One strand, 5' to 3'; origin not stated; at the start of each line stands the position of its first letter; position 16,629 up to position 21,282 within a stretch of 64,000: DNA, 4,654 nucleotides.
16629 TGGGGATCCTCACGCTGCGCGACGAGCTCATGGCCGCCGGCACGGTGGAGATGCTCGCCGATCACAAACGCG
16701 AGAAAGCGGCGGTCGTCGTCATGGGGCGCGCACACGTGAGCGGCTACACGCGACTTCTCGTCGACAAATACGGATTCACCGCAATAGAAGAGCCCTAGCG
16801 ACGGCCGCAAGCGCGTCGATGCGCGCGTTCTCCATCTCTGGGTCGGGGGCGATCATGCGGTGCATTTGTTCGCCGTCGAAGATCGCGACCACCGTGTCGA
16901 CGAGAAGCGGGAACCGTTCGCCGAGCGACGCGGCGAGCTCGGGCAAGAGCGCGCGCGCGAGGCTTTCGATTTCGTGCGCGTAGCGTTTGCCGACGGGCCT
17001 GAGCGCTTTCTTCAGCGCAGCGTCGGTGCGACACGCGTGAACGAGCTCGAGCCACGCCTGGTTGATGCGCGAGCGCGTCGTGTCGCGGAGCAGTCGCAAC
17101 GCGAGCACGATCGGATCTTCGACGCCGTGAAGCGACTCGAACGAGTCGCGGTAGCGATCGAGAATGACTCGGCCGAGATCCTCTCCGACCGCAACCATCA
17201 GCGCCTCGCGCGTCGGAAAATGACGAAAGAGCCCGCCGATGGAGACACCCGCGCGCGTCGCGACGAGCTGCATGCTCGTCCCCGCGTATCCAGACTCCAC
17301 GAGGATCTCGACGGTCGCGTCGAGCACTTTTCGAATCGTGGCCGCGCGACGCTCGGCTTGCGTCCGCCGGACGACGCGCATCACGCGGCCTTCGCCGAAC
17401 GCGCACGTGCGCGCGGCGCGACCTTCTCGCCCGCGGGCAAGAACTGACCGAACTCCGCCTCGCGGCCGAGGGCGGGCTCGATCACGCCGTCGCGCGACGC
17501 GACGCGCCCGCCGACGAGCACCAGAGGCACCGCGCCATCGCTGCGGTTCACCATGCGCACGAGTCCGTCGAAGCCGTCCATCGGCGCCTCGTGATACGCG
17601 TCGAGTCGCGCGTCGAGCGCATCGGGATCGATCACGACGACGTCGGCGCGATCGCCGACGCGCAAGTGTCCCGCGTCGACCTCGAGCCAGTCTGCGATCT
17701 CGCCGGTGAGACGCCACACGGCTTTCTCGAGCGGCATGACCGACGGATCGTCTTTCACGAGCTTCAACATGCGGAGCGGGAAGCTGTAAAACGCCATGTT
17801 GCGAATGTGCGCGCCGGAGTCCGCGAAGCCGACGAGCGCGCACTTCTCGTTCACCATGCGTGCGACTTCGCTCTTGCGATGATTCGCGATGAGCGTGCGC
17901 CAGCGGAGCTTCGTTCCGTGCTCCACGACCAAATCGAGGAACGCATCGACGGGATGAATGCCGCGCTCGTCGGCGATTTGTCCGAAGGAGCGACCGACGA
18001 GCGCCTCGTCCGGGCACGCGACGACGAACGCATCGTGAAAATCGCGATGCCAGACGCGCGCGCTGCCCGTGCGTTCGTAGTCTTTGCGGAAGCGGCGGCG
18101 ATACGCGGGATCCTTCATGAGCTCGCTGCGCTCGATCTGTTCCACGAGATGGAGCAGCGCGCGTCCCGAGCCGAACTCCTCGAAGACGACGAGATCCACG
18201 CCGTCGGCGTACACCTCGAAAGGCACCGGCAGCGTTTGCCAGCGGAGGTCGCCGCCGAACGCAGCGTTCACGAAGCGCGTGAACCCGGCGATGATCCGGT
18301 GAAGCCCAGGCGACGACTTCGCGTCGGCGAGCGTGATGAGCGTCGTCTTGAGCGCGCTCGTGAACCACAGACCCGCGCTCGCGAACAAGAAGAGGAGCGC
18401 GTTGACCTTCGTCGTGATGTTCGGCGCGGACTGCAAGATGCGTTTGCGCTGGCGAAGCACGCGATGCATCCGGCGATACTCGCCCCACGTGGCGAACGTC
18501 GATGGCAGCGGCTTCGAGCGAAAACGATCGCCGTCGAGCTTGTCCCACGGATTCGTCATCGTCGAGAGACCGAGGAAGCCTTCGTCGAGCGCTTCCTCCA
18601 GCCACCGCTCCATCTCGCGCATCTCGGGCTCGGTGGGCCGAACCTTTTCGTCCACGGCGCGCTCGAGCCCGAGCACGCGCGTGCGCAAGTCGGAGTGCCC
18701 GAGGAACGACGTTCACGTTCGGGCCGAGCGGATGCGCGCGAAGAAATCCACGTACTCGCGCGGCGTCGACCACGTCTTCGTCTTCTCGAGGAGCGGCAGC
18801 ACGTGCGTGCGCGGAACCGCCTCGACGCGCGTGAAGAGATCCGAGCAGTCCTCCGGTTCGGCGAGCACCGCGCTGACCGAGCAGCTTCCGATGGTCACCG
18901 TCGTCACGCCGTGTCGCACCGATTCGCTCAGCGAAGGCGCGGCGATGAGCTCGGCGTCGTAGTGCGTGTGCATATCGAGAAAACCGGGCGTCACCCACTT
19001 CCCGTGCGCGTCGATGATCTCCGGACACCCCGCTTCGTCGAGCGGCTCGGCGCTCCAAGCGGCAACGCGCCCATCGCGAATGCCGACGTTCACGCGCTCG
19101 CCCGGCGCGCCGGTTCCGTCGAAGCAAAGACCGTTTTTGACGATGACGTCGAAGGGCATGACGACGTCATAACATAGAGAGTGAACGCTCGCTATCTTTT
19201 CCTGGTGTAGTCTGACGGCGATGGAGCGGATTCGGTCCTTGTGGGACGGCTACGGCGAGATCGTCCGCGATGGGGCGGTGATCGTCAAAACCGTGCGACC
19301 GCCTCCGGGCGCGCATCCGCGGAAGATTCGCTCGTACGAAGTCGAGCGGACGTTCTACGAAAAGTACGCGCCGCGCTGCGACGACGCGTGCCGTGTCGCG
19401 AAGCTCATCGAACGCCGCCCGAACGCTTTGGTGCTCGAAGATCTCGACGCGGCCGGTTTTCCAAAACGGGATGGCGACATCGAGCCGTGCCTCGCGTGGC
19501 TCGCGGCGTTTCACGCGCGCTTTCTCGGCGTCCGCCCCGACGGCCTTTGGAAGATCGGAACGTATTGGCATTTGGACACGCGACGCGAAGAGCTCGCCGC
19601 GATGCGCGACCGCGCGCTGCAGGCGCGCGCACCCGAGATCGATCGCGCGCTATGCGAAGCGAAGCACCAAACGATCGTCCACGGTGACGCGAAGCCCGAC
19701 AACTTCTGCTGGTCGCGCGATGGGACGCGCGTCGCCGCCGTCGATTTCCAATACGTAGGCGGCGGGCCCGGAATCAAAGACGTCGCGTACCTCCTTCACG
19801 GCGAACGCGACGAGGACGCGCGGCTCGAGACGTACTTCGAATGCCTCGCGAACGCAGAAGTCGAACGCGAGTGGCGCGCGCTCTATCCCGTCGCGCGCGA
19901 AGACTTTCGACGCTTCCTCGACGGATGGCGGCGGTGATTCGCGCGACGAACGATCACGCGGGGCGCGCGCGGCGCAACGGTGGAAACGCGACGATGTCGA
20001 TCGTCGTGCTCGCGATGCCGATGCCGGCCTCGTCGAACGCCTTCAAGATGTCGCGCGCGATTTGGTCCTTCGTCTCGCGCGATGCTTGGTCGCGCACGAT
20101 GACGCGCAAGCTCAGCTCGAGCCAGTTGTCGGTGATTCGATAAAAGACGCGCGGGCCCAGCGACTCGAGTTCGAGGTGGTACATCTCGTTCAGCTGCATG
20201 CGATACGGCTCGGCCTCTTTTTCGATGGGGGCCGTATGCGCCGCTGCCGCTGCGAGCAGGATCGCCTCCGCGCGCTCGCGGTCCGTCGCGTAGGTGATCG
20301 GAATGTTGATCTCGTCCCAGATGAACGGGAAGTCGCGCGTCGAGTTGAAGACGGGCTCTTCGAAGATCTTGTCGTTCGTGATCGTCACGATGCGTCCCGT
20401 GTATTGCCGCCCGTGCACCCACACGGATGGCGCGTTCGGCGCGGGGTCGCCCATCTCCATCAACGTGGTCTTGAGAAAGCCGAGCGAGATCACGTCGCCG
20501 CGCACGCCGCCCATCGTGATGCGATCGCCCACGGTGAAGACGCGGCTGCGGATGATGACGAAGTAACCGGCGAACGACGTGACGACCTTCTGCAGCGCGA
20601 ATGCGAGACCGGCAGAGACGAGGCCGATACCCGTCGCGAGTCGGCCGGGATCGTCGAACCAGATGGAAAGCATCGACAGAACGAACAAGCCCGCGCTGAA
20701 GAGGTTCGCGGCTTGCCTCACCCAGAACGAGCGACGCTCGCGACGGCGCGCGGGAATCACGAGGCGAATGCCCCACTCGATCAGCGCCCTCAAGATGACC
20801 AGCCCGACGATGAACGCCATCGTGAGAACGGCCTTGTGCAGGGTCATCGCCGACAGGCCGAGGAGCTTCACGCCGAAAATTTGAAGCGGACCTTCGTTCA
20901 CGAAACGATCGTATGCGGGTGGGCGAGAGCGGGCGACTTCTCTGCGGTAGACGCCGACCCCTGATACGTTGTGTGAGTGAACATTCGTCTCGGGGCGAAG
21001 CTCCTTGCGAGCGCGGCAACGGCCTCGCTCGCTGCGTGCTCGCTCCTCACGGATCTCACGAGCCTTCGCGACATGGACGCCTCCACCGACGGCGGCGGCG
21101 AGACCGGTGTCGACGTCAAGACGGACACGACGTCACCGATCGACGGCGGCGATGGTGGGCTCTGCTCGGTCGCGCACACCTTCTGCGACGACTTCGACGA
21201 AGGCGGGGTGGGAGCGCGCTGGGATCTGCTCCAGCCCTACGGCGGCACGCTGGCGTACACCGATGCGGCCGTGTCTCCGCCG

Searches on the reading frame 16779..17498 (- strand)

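Call 23: search_protein_families(library=pfam, proteins=[window:16779-17498:-], max_evalue=0.01)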
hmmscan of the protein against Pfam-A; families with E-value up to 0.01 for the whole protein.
window:16779-17498:- (240 aa): 1 family
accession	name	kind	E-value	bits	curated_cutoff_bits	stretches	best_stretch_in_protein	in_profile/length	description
PF00440.29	TetR_N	-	1e-13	51.2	24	1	59-104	2-47/47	Bacterial regulatory proteins, tetR family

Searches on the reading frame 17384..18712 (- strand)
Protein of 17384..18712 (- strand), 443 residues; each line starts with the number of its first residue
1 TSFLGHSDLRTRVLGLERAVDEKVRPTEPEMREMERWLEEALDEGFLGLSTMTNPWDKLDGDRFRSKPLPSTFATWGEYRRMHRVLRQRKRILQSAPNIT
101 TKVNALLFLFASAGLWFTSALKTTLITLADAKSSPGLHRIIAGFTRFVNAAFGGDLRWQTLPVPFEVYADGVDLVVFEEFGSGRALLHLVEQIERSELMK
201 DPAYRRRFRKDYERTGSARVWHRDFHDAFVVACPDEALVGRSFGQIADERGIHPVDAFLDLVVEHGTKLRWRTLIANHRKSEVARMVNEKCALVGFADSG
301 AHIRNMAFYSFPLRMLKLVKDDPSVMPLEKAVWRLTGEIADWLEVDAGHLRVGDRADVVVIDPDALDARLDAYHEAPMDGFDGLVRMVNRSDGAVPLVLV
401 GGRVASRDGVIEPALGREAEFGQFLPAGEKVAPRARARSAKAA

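Call 23: search_protein_families(library=pfam, proteins=[window:17384-18712:-], max_evalue=0.01)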
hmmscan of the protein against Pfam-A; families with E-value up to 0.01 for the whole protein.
window:17384-18712:- (443 aa): 1 family
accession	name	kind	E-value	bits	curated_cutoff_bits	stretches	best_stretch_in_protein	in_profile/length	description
PF07969.17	Amidohydro_3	-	5.7e-06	26.5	29.7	1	270-404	352-470/472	Amidohydrolase family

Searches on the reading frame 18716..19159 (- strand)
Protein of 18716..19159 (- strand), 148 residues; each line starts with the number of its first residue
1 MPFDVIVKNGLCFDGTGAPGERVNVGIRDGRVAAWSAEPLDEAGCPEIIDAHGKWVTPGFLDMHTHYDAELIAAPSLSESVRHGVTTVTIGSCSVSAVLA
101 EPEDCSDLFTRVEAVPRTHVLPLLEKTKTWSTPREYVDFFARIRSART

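Call 30: search_protein_families(library=pfam, proteins=[window:18716-19159:-], max_evalue=0.01)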
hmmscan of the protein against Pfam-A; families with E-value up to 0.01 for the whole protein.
seq(148 aa): 1 family
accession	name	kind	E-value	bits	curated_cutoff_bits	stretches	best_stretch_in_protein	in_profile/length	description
PF07969.17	Amidohydro_3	-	7.4e-08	32.7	29.7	1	47-95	1-54/472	Amidohydrolase family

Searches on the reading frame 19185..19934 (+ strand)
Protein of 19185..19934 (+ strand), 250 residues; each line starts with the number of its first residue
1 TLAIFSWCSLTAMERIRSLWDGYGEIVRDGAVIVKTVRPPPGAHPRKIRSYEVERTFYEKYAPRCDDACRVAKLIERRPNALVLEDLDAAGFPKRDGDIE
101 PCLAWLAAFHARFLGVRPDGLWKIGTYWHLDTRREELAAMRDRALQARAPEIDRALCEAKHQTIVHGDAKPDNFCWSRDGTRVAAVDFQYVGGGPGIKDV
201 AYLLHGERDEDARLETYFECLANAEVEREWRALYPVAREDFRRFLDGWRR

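Call 46: search_protein_families(library=pfam, proteins=[window:19185-19934:+], max_evalue=0.001)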
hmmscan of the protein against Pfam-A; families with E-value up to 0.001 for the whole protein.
window:19185-19934:+ (250 aa): 2 families
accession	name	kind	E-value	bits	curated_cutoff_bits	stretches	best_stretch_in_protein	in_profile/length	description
PF01636.29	APH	-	9e-11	42.4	23.2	1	126-217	124-224/239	Phosphotransferase enzyme family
PF02958.26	EcKL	-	9.5e-08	32.2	22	0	135-217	190-274/294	Ecdysteroid kinase-like family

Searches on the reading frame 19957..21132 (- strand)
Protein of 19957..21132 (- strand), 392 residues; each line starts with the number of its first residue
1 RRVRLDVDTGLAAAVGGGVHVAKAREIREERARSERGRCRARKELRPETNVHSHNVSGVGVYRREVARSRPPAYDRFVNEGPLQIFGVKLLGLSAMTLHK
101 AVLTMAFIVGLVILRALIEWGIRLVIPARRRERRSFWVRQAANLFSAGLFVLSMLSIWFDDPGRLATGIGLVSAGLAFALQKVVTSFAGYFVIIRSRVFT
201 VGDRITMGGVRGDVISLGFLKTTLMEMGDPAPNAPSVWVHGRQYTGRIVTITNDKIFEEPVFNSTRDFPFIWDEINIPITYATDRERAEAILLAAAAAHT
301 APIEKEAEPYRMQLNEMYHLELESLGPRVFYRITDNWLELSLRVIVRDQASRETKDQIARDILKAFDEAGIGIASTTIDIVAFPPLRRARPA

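Call 46: search_protein_families(library=pfam, proteins=[window:19957-21132:-], max_evalue=0.001)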
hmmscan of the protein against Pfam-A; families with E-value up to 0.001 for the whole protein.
window:19957-21132:- (392 aa): 2 families
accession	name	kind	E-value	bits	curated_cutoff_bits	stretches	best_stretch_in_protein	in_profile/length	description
PF00924.24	MS_channel_2nd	-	1.6e-09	38.2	20.2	1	183-226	2-45/68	Mechanosensitive ion channel, beta-domain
PF21082.3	MS_channel_3rd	-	1.4e-05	25.9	21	1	274-373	2-88/88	Mechanosensitive ion channel MscS, C-terminal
